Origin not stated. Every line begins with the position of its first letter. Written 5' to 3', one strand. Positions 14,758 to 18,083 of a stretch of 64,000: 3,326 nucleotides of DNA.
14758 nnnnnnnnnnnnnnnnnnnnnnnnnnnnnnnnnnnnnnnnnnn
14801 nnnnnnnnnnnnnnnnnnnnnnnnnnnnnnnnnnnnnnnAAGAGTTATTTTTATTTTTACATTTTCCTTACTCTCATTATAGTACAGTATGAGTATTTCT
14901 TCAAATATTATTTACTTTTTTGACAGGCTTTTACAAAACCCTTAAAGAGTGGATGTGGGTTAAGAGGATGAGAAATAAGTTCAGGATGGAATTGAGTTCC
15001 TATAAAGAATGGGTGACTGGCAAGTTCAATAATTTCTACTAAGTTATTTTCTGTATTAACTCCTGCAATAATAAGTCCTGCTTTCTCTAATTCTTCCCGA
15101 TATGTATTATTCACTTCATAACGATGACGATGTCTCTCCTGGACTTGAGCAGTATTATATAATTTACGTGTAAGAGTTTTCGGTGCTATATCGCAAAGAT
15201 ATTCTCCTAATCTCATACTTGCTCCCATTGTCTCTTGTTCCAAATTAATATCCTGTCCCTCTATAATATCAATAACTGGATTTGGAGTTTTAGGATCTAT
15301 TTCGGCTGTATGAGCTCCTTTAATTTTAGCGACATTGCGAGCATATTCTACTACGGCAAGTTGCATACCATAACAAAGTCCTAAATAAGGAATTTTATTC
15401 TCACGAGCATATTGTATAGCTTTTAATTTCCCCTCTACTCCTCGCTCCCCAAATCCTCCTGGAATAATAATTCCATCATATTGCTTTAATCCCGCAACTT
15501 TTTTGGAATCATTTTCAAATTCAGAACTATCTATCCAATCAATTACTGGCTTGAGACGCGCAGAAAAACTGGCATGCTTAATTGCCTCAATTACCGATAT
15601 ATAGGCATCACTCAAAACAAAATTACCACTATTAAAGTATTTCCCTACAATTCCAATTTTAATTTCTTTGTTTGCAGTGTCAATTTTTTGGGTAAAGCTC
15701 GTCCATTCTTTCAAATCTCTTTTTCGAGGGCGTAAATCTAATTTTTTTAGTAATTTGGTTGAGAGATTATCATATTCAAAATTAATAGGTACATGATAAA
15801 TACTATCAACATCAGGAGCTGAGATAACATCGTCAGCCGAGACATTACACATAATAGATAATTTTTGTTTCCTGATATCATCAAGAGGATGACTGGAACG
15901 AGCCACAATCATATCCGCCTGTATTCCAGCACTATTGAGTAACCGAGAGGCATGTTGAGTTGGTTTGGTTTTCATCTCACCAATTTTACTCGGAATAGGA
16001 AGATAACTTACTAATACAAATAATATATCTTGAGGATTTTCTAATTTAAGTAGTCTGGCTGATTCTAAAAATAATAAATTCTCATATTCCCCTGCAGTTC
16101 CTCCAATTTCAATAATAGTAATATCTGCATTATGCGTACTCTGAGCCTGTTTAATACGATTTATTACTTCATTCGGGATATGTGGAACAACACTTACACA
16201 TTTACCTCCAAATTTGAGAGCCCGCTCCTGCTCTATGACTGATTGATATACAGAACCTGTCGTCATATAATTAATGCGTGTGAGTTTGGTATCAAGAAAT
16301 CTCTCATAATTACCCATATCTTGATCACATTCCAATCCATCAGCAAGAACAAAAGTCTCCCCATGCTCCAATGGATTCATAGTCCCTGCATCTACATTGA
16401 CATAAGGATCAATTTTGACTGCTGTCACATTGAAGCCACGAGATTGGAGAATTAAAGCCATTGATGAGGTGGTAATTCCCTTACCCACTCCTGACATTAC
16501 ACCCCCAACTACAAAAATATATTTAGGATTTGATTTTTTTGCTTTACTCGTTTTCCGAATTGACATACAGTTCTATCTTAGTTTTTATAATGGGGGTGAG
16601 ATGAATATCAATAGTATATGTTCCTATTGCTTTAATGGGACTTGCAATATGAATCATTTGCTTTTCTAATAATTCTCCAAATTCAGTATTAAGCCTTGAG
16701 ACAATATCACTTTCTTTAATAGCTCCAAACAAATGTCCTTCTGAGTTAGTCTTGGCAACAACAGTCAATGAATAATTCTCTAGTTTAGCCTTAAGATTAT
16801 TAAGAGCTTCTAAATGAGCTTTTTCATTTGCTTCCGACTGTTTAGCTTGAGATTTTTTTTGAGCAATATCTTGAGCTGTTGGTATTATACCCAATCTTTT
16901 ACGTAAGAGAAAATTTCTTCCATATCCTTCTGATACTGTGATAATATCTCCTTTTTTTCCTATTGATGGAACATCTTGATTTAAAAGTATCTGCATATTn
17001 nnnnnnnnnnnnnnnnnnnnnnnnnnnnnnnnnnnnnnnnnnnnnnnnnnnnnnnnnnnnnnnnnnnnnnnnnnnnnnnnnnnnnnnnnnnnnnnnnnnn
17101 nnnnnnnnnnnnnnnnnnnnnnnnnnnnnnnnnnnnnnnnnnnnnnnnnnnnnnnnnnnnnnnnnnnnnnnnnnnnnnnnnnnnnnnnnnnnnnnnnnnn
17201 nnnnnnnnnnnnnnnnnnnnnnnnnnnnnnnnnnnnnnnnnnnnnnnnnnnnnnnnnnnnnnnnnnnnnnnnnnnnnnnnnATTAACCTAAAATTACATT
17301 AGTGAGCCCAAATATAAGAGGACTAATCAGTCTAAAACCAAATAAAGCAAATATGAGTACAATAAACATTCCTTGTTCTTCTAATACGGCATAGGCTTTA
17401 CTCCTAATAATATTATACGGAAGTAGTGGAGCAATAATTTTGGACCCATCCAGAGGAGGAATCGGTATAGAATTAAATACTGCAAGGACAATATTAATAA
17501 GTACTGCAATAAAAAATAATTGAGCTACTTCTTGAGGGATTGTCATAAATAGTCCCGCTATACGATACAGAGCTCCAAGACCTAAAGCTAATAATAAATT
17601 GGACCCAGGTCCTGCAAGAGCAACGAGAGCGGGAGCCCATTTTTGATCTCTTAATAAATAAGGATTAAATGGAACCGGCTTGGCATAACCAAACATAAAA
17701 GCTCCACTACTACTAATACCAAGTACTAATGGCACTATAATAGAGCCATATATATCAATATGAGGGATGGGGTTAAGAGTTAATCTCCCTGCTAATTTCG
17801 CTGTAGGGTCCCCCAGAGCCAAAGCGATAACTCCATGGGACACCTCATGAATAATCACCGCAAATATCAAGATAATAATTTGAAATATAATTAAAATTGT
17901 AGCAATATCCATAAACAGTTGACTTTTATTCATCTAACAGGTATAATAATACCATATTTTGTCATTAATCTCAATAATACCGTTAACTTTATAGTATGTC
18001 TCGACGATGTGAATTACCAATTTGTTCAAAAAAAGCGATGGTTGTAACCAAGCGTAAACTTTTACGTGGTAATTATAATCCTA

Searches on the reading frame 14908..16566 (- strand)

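Call 46: search_protein_families(library=pfam, proteins=[window:14908-16566:-], max_evalue=0.00001)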
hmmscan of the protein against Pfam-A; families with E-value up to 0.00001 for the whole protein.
window:14908-16566:- (552 aa): 3 families
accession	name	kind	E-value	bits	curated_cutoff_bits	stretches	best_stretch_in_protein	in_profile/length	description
PF06418.20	CTP_synth_N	-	2.4e-101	339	26.1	1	15-278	1-265/265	CTP synthase N-terminus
PF00117.34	GATase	-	1.3e-42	146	22.8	1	318-546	2-189/190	Glutamine amidotransferase class-I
PF07722.19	Peptidase_C26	-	3.1e-07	30.8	20.5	1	381-529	95-219/219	Peptidase C26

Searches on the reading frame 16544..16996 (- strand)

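Call 46: search_protein_families(library=pfam, proteins=[window:16544-16996:-], max_evalue=0.00001)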
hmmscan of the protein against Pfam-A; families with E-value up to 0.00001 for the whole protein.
window:16544-16996:- (150 aa): 2 families
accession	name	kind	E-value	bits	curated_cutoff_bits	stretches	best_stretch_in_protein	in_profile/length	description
PF03948.19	Ribosomal_L9_C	-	1.6e-18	67.4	23.2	1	64-146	2-85/86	Ribosomal protein L9, C-terminal domain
PF01281.25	Ribosomal_L9_N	-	2e-16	59.7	20.7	1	1-46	1-46/47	Ribosomal protein L9, N-terminal domain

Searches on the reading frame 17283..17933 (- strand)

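Call 46: search_protein_families(library=pfam, proteins=[window:17283-17933:-], max_evalue=0.00001)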
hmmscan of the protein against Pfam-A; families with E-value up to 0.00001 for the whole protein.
window:17283-17933:- (216 aa): 1 family
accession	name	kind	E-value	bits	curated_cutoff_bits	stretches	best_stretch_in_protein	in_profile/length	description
PF02163.28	Peptidase_M50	-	1.6e-13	51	27.2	1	134-194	157-220/221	Peptidase family M50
